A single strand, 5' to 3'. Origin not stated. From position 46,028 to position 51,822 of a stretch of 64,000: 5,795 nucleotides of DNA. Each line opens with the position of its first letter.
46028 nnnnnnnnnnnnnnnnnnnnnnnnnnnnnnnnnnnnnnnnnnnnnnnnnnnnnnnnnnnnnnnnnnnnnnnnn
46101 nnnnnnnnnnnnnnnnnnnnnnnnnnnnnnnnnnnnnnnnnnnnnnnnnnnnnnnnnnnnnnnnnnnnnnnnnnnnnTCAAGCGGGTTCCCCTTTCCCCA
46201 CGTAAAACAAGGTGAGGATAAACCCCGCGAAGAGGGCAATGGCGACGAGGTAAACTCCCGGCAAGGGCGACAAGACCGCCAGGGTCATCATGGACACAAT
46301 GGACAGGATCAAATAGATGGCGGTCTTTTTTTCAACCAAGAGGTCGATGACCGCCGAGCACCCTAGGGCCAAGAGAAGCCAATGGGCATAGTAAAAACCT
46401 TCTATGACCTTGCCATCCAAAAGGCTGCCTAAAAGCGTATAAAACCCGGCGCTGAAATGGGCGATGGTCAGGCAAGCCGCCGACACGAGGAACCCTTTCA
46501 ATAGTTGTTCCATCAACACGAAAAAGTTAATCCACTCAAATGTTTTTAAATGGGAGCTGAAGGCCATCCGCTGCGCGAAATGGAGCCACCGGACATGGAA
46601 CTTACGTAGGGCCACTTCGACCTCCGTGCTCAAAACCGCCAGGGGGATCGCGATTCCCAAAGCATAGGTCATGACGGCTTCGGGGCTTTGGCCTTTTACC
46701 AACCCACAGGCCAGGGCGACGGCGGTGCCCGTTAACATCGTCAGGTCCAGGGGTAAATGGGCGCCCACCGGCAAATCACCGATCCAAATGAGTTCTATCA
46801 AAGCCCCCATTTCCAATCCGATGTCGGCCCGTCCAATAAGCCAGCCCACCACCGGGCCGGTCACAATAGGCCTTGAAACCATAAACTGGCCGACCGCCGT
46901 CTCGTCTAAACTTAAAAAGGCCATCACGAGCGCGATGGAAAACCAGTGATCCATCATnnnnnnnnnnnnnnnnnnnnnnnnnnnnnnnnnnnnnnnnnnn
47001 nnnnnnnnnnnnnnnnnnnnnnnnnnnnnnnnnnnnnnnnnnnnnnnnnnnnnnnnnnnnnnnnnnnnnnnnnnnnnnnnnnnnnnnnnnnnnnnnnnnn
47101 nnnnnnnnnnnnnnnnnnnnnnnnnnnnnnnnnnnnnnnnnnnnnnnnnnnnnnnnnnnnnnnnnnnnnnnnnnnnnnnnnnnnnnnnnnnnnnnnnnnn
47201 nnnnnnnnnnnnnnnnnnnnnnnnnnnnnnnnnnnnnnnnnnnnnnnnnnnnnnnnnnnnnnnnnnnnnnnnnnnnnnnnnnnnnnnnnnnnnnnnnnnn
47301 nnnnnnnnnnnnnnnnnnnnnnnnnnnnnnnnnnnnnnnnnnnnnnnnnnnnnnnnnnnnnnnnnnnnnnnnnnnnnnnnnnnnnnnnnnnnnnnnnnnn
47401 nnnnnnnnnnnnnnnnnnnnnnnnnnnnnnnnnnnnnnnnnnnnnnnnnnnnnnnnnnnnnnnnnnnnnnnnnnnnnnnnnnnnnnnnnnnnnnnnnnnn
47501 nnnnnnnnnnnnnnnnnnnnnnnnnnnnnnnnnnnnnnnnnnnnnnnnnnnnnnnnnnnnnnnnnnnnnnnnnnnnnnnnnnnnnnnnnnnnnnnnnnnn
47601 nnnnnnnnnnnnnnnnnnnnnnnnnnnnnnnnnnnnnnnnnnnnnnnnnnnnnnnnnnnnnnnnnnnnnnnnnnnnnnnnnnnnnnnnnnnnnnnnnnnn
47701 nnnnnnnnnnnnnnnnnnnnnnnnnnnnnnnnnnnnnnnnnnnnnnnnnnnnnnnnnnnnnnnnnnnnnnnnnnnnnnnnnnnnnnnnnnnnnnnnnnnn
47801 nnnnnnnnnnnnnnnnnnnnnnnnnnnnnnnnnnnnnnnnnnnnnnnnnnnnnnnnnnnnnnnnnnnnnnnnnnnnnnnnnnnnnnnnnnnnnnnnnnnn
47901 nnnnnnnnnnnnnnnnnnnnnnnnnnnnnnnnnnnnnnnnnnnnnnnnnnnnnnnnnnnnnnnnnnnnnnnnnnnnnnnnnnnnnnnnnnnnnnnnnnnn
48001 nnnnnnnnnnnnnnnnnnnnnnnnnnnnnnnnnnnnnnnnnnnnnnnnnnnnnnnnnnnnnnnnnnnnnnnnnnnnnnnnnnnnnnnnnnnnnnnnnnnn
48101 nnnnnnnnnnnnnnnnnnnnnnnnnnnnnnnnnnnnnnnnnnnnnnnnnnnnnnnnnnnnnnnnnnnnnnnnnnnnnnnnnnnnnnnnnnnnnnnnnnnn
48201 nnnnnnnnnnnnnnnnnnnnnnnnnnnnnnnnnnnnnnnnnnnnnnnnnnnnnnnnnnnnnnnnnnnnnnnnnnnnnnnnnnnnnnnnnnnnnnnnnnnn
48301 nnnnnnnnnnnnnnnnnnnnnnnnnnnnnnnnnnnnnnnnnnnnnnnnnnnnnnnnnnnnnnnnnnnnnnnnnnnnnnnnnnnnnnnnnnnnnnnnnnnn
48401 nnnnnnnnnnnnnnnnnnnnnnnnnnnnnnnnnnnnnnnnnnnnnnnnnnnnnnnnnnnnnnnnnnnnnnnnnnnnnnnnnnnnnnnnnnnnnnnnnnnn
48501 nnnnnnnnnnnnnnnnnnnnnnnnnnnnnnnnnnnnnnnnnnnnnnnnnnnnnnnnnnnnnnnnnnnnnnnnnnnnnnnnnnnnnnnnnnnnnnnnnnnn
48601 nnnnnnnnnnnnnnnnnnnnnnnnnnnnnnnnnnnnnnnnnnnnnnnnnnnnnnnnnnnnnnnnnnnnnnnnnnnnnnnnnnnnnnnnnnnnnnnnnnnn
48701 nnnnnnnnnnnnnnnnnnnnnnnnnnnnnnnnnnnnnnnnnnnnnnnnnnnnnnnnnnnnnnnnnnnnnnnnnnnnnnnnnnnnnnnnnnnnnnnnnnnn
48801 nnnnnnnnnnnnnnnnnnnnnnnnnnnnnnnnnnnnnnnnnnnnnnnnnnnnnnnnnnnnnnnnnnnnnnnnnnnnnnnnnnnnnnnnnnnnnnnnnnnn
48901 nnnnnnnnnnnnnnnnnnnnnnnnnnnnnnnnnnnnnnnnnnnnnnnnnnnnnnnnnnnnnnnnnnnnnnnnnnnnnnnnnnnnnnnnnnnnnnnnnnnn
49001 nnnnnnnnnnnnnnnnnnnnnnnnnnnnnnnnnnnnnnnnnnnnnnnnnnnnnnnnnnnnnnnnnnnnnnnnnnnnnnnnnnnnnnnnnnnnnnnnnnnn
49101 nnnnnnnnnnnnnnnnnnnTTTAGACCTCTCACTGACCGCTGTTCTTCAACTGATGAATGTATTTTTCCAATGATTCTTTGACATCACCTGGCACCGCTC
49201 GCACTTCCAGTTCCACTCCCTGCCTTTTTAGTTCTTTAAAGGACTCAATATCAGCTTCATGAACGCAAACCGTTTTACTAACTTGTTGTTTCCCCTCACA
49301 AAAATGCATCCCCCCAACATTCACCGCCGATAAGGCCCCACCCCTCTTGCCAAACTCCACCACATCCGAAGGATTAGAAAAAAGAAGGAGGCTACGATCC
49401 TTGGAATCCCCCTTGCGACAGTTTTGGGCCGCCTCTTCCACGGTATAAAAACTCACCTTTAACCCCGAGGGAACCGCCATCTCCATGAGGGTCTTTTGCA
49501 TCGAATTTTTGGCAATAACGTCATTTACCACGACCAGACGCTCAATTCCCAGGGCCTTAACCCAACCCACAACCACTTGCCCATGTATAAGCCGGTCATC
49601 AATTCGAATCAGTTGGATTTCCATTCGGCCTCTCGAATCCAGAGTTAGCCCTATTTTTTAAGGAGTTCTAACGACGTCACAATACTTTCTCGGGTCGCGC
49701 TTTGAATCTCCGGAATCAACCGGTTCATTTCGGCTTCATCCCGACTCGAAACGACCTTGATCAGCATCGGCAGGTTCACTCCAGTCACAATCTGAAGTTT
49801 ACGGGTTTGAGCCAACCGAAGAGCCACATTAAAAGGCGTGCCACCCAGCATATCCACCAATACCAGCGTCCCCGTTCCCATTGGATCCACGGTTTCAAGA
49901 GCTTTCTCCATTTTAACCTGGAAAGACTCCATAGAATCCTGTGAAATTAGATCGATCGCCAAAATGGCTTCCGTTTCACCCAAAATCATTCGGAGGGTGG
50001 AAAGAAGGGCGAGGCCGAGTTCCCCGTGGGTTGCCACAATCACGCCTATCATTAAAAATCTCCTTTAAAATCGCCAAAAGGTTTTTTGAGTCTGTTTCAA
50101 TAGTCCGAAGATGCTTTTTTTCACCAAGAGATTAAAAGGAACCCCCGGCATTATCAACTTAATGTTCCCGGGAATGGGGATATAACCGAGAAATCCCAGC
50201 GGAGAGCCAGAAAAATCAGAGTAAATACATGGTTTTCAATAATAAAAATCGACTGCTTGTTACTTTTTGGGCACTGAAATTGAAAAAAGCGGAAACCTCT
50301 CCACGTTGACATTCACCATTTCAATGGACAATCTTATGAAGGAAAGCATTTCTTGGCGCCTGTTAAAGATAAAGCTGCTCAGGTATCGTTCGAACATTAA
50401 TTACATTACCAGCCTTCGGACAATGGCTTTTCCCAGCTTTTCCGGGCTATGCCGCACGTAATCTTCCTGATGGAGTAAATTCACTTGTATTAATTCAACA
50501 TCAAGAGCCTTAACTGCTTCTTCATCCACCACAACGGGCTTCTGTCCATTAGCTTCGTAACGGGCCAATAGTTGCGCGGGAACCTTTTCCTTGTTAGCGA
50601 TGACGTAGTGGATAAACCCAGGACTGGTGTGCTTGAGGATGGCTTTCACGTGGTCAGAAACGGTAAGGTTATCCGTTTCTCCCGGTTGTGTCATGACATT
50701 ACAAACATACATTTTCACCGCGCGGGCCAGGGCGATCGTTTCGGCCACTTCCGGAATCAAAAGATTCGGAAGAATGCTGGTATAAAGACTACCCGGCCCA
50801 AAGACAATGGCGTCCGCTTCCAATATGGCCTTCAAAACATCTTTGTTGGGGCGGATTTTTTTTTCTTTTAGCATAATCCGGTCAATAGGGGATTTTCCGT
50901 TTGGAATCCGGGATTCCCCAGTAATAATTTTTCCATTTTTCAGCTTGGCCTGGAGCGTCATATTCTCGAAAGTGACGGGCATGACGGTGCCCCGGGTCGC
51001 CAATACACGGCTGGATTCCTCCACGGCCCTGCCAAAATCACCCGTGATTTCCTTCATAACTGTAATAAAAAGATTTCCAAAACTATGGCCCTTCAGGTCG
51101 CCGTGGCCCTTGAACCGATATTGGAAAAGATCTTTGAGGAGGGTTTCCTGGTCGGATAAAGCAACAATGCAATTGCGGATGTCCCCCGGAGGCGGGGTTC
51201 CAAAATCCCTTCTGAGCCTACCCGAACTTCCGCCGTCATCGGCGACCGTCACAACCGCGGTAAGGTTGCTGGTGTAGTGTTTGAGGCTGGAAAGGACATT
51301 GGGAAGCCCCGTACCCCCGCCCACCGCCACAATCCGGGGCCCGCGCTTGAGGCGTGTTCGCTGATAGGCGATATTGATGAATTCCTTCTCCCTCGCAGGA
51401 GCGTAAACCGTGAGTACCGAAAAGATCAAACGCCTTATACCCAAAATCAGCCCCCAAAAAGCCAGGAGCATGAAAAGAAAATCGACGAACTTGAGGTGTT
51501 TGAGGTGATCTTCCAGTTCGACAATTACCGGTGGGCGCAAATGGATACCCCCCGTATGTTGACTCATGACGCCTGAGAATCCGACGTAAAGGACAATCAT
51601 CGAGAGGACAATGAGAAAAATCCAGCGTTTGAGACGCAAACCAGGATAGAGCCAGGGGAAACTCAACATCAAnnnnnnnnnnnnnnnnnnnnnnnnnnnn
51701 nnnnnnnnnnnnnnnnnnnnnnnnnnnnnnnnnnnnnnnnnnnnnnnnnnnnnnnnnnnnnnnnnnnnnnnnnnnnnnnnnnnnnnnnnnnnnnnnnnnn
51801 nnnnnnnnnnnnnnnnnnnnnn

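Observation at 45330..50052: GH57 alpha-glucan enzyme embedded inside a mannose-family PTS operon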

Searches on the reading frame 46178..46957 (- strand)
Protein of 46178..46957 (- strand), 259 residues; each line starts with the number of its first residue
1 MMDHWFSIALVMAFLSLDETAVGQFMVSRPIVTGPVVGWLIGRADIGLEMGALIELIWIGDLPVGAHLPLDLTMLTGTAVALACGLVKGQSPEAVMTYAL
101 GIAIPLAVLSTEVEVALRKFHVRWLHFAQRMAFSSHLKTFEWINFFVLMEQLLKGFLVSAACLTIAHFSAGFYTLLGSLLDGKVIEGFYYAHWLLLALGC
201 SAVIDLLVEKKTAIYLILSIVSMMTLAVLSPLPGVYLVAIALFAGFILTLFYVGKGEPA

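Call 3: search_protein_families(library=pfam, proteins=[window:46178-46957:-])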
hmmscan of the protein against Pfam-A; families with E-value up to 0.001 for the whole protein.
window:46178-46957:- (259 aa): 1 family
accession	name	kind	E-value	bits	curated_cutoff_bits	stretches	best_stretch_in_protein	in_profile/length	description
PF03609.19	EII-Sor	-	5.7e-26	91.8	26.3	1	8-247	7-230/233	PTS system sorbose-specific iic component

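Call 4: search_protein_families(library=ncbifam, proteins=[window:46178-46957:-])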
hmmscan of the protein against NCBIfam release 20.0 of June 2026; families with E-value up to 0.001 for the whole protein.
window:46178-46957:- (259 aa): 4 families
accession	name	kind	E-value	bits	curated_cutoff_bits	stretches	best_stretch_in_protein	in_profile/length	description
NF040757.1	AgaW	equivalog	3.7e-21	75.7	300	1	9-249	2-225/249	PTS N-acetylgalactosamine transporter subunit IIC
NF011647.0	PRK15065.1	subfamily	2.1e-13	50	278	1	9-253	11-239/267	mannose/fructose/sorbose family PTS transporter subunit IIC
TIGR00822.1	EII-Sor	subfamily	2.8e-12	46.5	339.85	1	19-243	21-236/267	mannose/fructose/sorbose PTS transporter subunit IIC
NF007289.1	PRK09757.1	equivalog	1.5e-08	34.6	300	1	11-238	12-228/241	PTS galactosamine transporter subunit IIC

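Call 27: search_solved_structures(query=window:46178-46957:-, max_evalue=0.01, show_alignments=1)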
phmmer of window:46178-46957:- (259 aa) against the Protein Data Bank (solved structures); distinct sequences matched with E-value up to 0.01: 7.
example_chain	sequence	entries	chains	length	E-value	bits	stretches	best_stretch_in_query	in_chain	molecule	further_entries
7vlx_Y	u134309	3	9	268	3.4e-09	39.8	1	9-239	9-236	Mannose/fructose/sorbose family PTS transporter subunit IIC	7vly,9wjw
7dyr_Y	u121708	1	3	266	3.4e-06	30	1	14-211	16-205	PTS system mannose-specific EIIC component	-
6k1h_Y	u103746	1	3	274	3.8e-06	29.9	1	14-211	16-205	PTS system mannose-specific EIIC component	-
7xno_Y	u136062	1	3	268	4.6e-06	29.6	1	9-239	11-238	Mannose permease IIC component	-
7xtg_D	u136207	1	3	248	5e-06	29.5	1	9-238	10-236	Mannose permease IIC component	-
8hfs_Y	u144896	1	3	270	6.4e-05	25.8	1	8-237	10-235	Mannose-specific PTS system, IIC component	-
9wjr_Y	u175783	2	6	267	0.0021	20.9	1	8-253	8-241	Mannose/fructose/sorbose family PTS transporter subunit IIC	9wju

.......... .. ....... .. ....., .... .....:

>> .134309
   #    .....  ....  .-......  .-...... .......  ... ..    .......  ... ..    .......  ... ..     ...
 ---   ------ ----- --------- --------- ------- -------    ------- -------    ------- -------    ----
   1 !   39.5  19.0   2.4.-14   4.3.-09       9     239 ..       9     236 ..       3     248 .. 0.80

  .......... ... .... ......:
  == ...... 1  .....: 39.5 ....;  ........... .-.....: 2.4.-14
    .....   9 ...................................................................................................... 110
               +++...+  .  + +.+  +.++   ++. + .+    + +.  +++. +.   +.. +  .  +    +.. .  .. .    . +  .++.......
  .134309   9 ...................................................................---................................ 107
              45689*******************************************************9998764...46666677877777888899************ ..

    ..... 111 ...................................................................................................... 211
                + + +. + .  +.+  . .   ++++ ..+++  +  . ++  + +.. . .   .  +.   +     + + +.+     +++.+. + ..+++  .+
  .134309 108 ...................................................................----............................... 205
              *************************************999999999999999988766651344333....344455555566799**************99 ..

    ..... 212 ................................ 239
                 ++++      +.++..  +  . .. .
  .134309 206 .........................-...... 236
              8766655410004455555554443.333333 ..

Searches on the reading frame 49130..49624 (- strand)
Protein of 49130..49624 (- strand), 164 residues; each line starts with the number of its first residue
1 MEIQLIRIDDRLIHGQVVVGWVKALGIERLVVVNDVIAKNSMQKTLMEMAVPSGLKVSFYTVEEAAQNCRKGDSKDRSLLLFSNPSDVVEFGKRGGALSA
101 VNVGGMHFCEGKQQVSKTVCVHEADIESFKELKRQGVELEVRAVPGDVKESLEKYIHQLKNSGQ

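Call 3: search_protein_families(library=pfam, proteins=[window:49130-49624:-])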
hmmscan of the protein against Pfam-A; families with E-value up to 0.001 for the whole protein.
window:49130-49624:- (164 aa): 1 family
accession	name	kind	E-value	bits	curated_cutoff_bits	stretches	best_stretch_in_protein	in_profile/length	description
PF03830.20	PTSIIB_sorb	-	1.7e-49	168.4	27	1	3-147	1-146/148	PTS system sorbose subfamily IIB component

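Call 4: search_protein_families(library=ncbifam, proteins=[window:49130-49624:-])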
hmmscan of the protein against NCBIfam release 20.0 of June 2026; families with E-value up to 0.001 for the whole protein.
window:49130-49624:- (164 aa): 4 families
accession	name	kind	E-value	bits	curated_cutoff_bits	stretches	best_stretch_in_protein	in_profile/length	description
TIGR00854.1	pts-sorbose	subfamily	9.9e-51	171.8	163.6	1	3-150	2-149/150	mannose/fructose/sorbose PTS transporter subunit IIB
NF011670.1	PRK15088.1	equivalog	7.9e-44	149.9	400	1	1-158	163-321/323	PTS mannose transporter subunit IIAB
NF008508.1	PRK11425.1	equivalog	8.1e-40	136.2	180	1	3-151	4-152/157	PTS N-acetylgalactosamine transporter subunit IIB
NF007288.1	PRK09756.1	equivalog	1.3e-38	132.4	180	1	2-151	2-152/153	PTS galactosamine transporter subunit IIB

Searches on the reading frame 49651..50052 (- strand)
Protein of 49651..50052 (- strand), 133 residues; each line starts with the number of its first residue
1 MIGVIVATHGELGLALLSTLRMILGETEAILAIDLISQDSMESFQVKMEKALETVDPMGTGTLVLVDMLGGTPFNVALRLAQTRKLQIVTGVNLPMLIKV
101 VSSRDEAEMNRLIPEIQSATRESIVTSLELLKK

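Call 3: search_protein_families(library=pfam, proteins=[window:49651-50052:-])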
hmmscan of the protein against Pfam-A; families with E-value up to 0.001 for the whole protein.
window:49651-50052:- (133 aa): 1 family
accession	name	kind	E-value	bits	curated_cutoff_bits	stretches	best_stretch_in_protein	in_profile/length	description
PF03610.21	EIIA-man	-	4.7e-25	88.4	21.4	1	3-116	1-115/116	PTS system fructose IIA component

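Call 4: search_protein_families(library=ncbifam, proteins=[window:49651-50052:-])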
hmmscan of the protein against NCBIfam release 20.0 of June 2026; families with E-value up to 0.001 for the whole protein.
window:49651-50052:- (133 aa): 3 families
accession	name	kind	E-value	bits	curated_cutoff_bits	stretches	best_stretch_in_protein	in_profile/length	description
NF040761.1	AgaF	equivalog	6e-27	94.6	130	1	1-126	1-126/144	PTS galactosamine/N-acetylgalactosamine transporter subunit IIA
TIGR00824.1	EIIA-man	subfamily_domain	3.8e-26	91.5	98.35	1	1-114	1-114/116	mannose/fructose/sorbose PTS transporter subunit IIA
NF011670.1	PRK15088.1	equivalog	3.6e-23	82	400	1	2-114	3-116/323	PTS mannose transporter subunit IIAB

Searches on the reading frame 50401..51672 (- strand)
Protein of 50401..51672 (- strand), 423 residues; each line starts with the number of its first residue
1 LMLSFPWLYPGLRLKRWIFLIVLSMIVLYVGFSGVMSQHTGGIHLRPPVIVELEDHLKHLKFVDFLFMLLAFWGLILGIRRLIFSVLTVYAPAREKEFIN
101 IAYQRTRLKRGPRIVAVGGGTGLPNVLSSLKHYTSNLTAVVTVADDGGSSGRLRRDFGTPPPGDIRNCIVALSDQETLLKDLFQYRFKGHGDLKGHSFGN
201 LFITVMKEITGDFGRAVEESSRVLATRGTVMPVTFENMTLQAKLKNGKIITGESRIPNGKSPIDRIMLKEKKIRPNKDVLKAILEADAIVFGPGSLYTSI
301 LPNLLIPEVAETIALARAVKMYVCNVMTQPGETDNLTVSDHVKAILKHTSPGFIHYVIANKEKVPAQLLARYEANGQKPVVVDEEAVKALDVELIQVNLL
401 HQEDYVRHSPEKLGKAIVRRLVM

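Call 18: search_protein_families(library=pfam, proteins=[window:50401-51672:-])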
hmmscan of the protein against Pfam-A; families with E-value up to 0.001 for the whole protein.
window:50401-51672:- (423 aa): 1 family
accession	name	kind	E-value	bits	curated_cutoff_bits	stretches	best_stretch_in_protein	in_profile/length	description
PF01933.23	CofD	-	1.6e-113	379.2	30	1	114-400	1-290/290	2-phospho-L-lactate transferase CofD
